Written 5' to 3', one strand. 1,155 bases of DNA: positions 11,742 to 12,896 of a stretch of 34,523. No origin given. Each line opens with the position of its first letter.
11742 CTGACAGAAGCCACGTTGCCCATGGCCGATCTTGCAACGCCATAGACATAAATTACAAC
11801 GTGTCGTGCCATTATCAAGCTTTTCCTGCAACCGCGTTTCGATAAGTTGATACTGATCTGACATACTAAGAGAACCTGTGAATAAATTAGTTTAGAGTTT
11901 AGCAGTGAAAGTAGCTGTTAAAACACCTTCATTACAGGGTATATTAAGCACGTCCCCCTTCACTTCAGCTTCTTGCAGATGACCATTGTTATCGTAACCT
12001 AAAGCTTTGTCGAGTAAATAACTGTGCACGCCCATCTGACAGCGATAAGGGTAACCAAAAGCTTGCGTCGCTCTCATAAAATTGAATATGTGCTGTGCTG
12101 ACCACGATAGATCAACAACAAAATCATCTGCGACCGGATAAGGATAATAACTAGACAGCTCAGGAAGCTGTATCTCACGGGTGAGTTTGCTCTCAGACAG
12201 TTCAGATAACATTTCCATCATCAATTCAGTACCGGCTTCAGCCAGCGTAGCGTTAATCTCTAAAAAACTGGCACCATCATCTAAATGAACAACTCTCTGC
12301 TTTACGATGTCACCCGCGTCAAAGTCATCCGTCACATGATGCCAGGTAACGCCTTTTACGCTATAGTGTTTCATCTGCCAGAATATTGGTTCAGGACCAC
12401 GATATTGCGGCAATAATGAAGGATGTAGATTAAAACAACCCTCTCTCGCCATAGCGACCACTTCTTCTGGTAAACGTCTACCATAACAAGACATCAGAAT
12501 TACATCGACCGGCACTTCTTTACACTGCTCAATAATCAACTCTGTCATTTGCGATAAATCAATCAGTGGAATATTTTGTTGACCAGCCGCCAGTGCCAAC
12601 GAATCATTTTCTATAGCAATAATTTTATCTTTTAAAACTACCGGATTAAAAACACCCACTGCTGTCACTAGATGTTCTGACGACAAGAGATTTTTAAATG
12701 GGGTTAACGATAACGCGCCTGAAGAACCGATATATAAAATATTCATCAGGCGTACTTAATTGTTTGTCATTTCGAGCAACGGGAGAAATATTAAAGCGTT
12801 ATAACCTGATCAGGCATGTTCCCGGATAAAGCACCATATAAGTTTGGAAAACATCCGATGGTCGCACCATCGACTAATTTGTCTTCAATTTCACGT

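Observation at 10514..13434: Compact DsrE-like / Fmt-like / AmmeMemoRadiSam-type radical SAM / YggX operon with no recognised pathway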

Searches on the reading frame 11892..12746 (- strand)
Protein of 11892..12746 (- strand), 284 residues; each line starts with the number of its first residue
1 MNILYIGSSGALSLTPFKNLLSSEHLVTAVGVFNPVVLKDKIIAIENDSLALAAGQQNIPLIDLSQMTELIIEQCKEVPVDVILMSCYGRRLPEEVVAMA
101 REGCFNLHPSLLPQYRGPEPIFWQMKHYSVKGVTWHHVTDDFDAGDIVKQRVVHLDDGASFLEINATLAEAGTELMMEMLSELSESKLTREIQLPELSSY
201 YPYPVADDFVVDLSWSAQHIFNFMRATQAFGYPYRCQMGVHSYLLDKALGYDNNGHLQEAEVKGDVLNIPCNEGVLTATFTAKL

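Call 3: search_protein_families(library=pfam, proteins=[window:11892-12746:-], max_evalue=0.01)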
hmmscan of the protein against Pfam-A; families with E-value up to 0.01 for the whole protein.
window:11892-12746:- (284 aa): 1 family
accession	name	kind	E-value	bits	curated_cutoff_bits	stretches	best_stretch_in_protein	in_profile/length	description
PF00551.24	Formyl_trans_N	-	6.1e-22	78.7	26.1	1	64-179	64-180/181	Formyl transferase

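Call 4: search_protein_families(library=ncbifam, proteins=[window:11892-12746:-], max_evalue=0.01)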
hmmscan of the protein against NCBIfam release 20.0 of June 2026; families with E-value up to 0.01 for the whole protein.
window:11892-12746:- (284 aa): 8 families
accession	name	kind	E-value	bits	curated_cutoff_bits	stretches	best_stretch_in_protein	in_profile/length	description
TIGR00460.1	fmt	equivalog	2.5e-31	109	201.5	1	1-228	1-229/315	methionyl-tRNA formyltransferase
NF005998.1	PRK08125.1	equivalog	1.3e-26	93.2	777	1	49-243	44-240/649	bifunctional UDP-4-amino-4-deoxy-L-arabinose formyltransferase/UDP-glucuronic acid oxidase ArnA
NF005414.0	PRK06988.1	equivalog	1.5e-24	86.5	316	1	49-233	46-231/311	formyltransferase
TIGR00639.1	PurN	equivalog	9.2e-13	48.2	150.1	1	65-186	65-187/192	phosphoribosylglycinamide formyltransferase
NF004684.0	PRK06027.1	subfamily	8.9e-12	45.3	223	1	68-163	154-250/286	formyltetrahydrofolate deformylase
NF005755.0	PRK07579.1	equivalog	3.2e-11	43.5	238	1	49-191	40-175/245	dTDP-4-amino-4,6-dideoxyglucose formyltransferase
TIGR00655.1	PurU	equivalog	2.2e-09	37.4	285.95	1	71-160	152-242/280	formyltetrahydrofolate deformylase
NF010379.0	PRK13806.1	equivalog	0.0038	15.9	648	0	131-167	279-315/491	30S ribosomal protein S1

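Call 9: find_homologous_proteins(query=window:11892-12746:-)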
Query window:11892-12746:- (284 aa): 422 proteins with E <= 0.001 among 2930 candidates; the best 120 are listed.
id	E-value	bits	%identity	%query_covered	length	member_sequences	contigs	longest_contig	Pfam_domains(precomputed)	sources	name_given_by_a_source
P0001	3.2e-187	639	100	100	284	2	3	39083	PF00551.25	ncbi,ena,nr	ncbi:MAG: hypothetical protein KAJ32_02715 [Gammaproteobacteria bacterium]|nr:hypothetical protein [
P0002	7.3e-139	480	73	100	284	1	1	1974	PF00551.25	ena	-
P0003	3.1e-136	471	72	100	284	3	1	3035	PF00551.25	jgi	jgi:methionyl-tRNA formyltransferase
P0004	1.1e-135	469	71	100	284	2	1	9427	PF00551.25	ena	-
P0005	9.9e-134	463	70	100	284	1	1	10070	PF00551.25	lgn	-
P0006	3.7e-130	451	70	100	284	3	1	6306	PF00551.25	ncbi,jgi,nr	ncbi:MAG: hypothetical protein DRQ44_05920 [Gammaproteobacteria bacterium]|nr:MAG: hypothetical prot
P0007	1.3e-129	450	69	100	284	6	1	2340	PF00551.25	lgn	-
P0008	1.6e-127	443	69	100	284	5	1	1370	PF00551.25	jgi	jgi:methionyl-tRNA formyltransferase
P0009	3.7e-126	438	67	100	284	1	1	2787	PF00551.25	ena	-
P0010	5.3e-125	434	68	100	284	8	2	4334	PF00551.25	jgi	-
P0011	1.8e-124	433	68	100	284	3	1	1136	PF00551.25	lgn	-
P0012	2.3e-123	429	67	100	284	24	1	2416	PF00551.25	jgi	-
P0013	3.1e-123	429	67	100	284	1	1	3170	PF00551.25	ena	-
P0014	8.0e-123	427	67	100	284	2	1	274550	PF00551.25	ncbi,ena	-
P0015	1.1e-122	427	68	100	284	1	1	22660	PF00551.25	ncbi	-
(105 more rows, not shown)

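Call 11: find_encoding_contigs(protein=P0014, flank=8000, max_places=3)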
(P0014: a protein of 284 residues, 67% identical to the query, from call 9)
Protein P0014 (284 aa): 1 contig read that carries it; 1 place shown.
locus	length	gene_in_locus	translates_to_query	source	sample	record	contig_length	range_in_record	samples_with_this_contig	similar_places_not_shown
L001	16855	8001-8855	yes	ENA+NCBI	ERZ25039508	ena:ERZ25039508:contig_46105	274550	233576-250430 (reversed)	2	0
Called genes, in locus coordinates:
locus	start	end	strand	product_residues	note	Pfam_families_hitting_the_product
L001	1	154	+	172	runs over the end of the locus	PF03938:OmpH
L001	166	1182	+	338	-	PF04613:LpxD, PF14602:Hexapep_2 (faint), PF25087:GMPPB_C, PF00132:Hexapep, PF25084:LbH_EIF2B (weak)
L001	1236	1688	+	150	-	PF22817:ApeP-like, PF07977:FabA, PF22818:ApeI-like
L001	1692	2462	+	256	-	PF25084:LbH_EIF2B (faint), PF25087:GMPPB_C (weak), PF00132:Hexapep, PF13720:Acetyltransf_11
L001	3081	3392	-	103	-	-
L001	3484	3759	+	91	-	-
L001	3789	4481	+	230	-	PF05724:TPMT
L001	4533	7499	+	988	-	PF00675:Peptidase_M16, PF05193:Peptidase_M16_C, PF08367:M16C_assoc, PF05193:Peptidase_M16_C (weak), PF22516:PreP_C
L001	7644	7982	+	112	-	-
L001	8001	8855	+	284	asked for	PF00551:Formyl_trans_N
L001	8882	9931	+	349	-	PF04055:Radical_SAM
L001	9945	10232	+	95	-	PF04362:Iron_traffic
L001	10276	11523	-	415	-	PF18130:ATPgrasp_N, PF13535:ATP-grasp_4, PF18603:LAL_C2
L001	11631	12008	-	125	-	PF01521:Fe-S_biosyn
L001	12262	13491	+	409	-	PF11871:DUF3391, PF13487:HD_5, PF01966:HD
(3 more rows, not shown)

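Call 12: find_related_loci(query=window:11892-12746:-, collection=genome_contigs, flank=6000)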
Query window:11892-12746:- (284 aa) in genome_contigs; peptide patterns used: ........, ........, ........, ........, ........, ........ (x = any residue, [..] = any of these).
114 stretches matched a pattern, but none encodes a relative of the query by tblastn (E <= 1e-3).

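Call 14: find_related_loci(query=A1, collection=genome_contigs, flank=6000)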
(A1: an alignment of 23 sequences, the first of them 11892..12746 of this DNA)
Query A1 (284 aa) in genome_contigs; peptide patterns used: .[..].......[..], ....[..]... (x = any residue, [..] = any of these).
600 stretches matched a pattern (row limit reached: there are more); 552 encode a relative of the query (tblastn E <= 1e-3); the best 80 are kept; 80 distinct loci.
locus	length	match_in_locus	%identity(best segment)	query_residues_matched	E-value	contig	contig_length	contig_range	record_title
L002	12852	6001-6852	56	1-284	8e-107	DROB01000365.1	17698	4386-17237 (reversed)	MAG TPA_asm: Gammaproteobacteria bacterium isolate HyVt-525 HyVt-525_k145_720139, whole genome shotgun sequence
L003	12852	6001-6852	52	1-284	3e-96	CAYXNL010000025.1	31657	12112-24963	MAG TPA_asm: uncultured Thiotrichaceae bacterium isolate SRP128015_co4_30 genome assembly, contig: NODE_289_length_31657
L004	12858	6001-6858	47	1-284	2e-85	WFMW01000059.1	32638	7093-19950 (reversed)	MAG: Gammaproteobacteria bacterium isolate S010_25 k151_449, whole genome shotgun sequence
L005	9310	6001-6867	36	1-282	9e-55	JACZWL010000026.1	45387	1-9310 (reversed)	MAG: Proteobacteria bacterium isolate B20D1T2 B20D1T2_NODE140, whole genome shotgun sequence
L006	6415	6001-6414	59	1-133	4e-52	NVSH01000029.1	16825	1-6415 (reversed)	MAG: Gammaproteobacteria bacterium isolate NORP146 Contig_source1382A_7101, whole genome shotgun sequence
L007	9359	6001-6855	36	1-279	8e-49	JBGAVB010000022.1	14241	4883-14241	MAG: Anaerolineae bacterium isolate MAG_MBR_AS.85 MBRAS-85_NODE_22_length_14241_cov_2.385837, whole genome shotgun seque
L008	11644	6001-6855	34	1-279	1e-46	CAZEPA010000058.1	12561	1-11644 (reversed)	MAG TPA_asm: uncultured Anaerolineae bacterium isolate binchicken_co27_224 genome assembly, contig: NODE_8891_length_125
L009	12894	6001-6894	35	1-282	9e-47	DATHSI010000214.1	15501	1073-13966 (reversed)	MAG TPA_asm: Candidatus Sulfomarinibacteraceae bacterium isolate SMAG_U16047 k141_719436, whole genome shotgun sequence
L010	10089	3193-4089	33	1-278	6e-44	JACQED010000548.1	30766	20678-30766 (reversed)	MAG: Chloroflexi bacterium isolate NC_groundwater_1012_Pr1_S-0.65um_63_12 Montesol18_Sp65_coassembly_scaffold_1559104, w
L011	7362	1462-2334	32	1-280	5e-43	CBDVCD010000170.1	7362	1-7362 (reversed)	MAG TPA_asm: uncultured Gammaproteobacteria bacterium isolate SRR22302365_binner13_Refined_117 genome assembly, contig:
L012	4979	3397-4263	33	2-278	2e-42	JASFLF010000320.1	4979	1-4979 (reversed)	MAG: Gammaproteobacteria bacterium isolate D0817M02metaG_sub_Bin_279 D0817M02metaG_FD_scaffold_10753_c1, whole genome sh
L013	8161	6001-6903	30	2-281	3e-42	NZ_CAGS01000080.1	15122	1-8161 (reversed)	Nitrolancea hollandica Lb, whole genome shotgun sequence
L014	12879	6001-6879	31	2-276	8e-41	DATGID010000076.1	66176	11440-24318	MAG TPA_asm: Ktedonobacterales bacterium isolate SMAG_U9798 k141_359532, whole genome shotgun sequence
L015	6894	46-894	34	1-278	7e-43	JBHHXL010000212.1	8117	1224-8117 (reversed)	MAG: Anaerolineae bacterium isolate D_1_bin.6 NODE_4600_length_8117_cov_31.671670, whole genome shotgun sequence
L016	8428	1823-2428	39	81-281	1e-39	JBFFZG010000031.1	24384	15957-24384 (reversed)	MAG: Candidatus Promineifilaceae bacterium isolate Mix_sand01.2020.11.G.20 k141_1528657_length_24384_cov_15.0001, whole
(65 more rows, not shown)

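Call 25: search_solved_structures(query=window:11892-12746:-, max_evalue=0.001, show_alignments=1)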
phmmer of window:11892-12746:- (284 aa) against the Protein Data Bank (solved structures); distinct sequences matched with E-value up to 0.001: 65 (the best 60 are shown).
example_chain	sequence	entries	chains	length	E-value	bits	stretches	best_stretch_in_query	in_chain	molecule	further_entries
8gjh_A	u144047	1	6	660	1.4e-16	64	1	56-276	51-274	Bifunctional polymyxin resistance protein ArnA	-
4iqf_A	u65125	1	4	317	1.3e-15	60.9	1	54-234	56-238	Methionyl-tRNA formyltransferase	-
6pih_A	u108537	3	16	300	1.9e-14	57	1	49-227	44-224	Bifunctional polymyxin resistance protein ArnA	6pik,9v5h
1yrw_A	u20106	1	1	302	1.9e-14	57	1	49-227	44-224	protein ArnA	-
2bln_A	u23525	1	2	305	2e-14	56.9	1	49-227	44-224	PROTEIN YFBG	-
5j63_A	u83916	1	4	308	2e-14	56.9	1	49-227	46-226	Bifunctional polymyxin resistance protein ArnA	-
5vys_A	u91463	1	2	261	5.9e-14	55.4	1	69-227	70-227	Gdp-mannose 4,6-dehydratase / gdp-4-amino-4,6-dideoxy-d-mannose formyltransferase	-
5vyr_A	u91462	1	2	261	6.6e-14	55.2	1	75-227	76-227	Gdp-mannose 4,6-dehydratase / gdp-4-amino-4,6-dideoxy-d-mannose formyltransferase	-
3tqq_A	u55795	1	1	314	8.7e-14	54.8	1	14-228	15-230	Methionyl-tRNA formyltransferase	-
1z7e_A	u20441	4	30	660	1.1e-13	54.5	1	49-227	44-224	protein ArnA | Bifunctional polymyxin resistance protein ArnA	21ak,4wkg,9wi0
3q0i_A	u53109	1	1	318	7.9e-13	51.7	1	17-227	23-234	Methionyl-tRNA formyltransferase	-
5vyt_A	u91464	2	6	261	8.6e-13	51.6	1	75-227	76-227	Gdp-mannose 4,6-dehydratase / gdp-4-amino-4,6-dideoxy-d-mannose formyltransferase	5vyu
5jnf_C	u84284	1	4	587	1.7e-12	50.6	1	79-171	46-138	Linear gramicidin synthase subunit A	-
5es6_A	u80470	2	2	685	2.1e-12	50.3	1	79-171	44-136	Linear gramicidin synthase subunit A | Linear gramicidin synthetase subunit A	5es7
6ulz_A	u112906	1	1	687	2.1e-12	50.3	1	79-171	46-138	Linear gramicidin synthase subunit A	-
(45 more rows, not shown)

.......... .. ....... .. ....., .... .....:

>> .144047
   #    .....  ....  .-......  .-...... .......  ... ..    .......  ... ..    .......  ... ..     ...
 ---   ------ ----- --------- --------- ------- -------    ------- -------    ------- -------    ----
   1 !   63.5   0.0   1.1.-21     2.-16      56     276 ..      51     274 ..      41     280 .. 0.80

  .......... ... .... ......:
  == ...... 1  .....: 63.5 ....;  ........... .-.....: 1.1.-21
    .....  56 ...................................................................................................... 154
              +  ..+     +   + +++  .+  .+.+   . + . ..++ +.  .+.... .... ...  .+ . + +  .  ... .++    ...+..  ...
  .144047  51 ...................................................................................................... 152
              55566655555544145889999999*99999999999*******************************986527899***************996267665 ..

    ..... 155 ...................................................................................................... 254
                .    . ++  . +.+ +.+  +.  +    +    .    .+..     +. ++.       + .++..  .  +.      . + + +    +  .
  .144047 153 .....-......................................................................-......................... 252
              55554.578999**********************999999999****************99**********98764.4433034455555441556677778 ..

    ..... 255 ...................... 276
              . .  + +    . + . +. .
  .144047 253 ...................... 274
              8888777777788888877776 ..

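Call 48: predict_structure(alignment_id=A1)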
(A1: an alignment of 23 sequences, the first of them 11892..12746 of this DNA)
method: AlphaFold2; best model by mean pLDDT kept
length: 284 residues; sequences in the alignment: 23
mean_pLDDT: 80.9   pTM: 0.73
mean pLDDT of the five models: 80.9, 80.8, 79.1, 79.0, 78.3
residues with pLDDT >= 90: 86; 70-90: 142; 50-70: 41; < 50: 15
segments of 3 or more residues with pLDDT < 50: 45-47, 112-123
pLDDT, mean of each block of 10 residues (from residue 1): 86 86 91 72 57 87 87 86 82 86 85 42 54 82 76 78 81 94 93 70 75 89 76 87 92 89 92 93 83
secondary structure, 60 per line:
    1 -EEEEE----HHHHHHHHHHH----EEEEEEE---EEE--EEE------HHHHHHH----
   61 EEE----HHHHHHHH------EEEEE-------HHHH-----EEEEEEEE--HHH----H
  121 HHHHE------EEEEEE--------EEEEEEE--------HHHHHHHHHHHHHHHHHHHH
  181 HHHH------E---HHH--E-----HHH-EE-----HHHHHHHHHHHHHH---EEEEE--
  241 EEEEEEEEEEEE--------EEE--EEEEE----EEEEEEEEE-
elements in order: E2-6 H11-21 E26-32 E36-38 E41-43 H50-56 E61-63 H68-75 E82-86 H94-97 E103-110 H120-124 E132-137 E146-152 H161-184 H217-230 E234-238 E241-252 E261-263 E266-270 E275-283

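Call 53: fold_search(model_id=the predicted structure, library=pdb)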
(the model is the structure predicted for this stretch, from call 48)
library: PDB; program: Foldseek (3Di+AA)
matches with E <= 10: 1314; with E <= 0.001: 153
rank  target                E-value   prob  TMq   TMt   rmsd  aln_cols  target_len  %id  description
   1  2bln_A                6.8e-17  1.00  0.56  0.53   8.8       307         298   17  N-terminal formyltransferase domain of ArnA in complex with N-5- formyltetrahydrofolate and UMP (released 2005-04-08)
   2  4iqf_A                1.8e-16  1.00  0.58  0.52   9.0       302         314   16  Crystal Structure of Methyionyl-tRNA Formyltransferase from Bacillus anthracis (released 2013-01-23)
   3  5j63_D                2.4e-16  1.00  0.54  0.51   8.8       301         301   18  Crystal Structure of the N-terminal N-formyltransferase Domain (residues 1-306) of Escherichia coli Arna in Complex wi (released 2016-05-25)
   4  4wkg_C                3.9e-16  1.00  0.55  0.26   9.0       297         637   20  The crystal structure of apo ArnA features an unexpected central binding pocket and provides an explanation for enzyma (released 2014-12-17)
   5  9wi0_A                4.9e-16  1.00  0.55  0.26   8.6       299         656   20  cryo-EM structure of E.coli ArnA (released 2025-11-26)
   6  5j63_A                9.6e-16  1.00  0.55  0.52   8.7       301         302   18  Crystal Structure of the N-terminal N-formyltransferase Domain (residues 1-306) of Escherichia coli Arna in Complex wi (released 2016-05-25)
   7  1z7e_A                9.6e-16  1.00  0.54  0.26   8.9       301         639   18  Crystal structure of full length ArnA (released 2005-06-07)
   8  5j63_B                1.1e-15  1.00  0.56  0.53   8.7       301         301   18  Crystal Structure of the N-terminal N-formyltransferase Domain (residues 1-306) of Escherichia coli Arna in Complex wi (released 2016-05-25)
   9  4wkg_D                1.2e-15  1.00  0.55  0.26   8.7       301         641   18  The crystal structure of apo ArnA features an unexpected central binding pocket and provides an explanation for enzyma (released 2014-12-17)
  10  4wkg_A                1.3e-15  1.00  0.56  0.27   9.1       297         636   20  The crystal structure of apo ArnA features an unexpected central binding pocket and provides an explanation for enzyma (released 2014-12-17)
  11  4wkg_F                1.4e-15  1.00  0.54  0.26   8.8       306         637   19  The crystal structure of apo ArnA features an unexpected central binding pocket and provides an explanation for enzyma (released 2014-12-17)
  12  1z7e_D                1.7e-15  1.00  0.54  0.25   8.8       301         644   18  Crystal structure of full length ArnA (released 2005-06-07)
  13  8gjh_B                2.0e-15  1.00  0.56  0.26   8.9       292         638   21  Salmonella ArnA (released 2023-08-02)
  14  4iqf_B                2.8e-15  1.00  0.58  0.53   8.9       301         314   17  Crystal Structure of Methyionyl-tRNA Formyltransferase from Bacillus anthracis (released 2013-01-23)
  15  1yrw                  3.2e-15  1.00  0.54  0.53   8.5       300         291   18  Crystal Structure of E.coli ArnA Transformylase Domain (released 2005-04-12)
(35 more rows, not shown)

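Call 77: search_protein_representatives(protein=window:11892-12746:-)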
Query: 284 residues. Proteins with E-value up to 0.001 (for the whole library): 23895; up to 1e-10: 4520; up to 1e-30: 172. The best 150 are listed.
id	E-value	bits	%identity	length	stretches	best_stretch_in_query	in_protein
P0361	4.1e-77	275.7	47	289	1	1-283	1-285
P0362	3.8e-68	246.3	73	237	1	1-148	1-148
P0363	2.1e-61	224.2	40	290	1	1-279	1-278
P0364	3.2e-57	210.4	40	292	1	1-278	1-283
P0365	9.1e-57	209.0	39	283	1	1-279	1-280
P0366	1.6e-56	208.1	39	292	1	1-281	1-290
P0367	1.3e-55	205.2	40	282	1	1-280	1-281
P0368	3.0e-53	197.4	37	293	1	1-281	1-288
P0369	1.5e-52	195.2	38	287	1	1-277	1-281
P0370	2.5e-52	194.4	38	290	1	1-280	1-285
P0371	5.6e-52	193.3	39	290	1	1-277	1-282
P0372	6.3e-52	193.1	37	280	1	1-279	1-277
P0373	2.6e-50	187.8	36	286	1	1-280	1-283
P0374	6.2e-50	186.6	41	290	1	1-279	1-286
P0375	3.0e-49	184.3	35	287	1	1-276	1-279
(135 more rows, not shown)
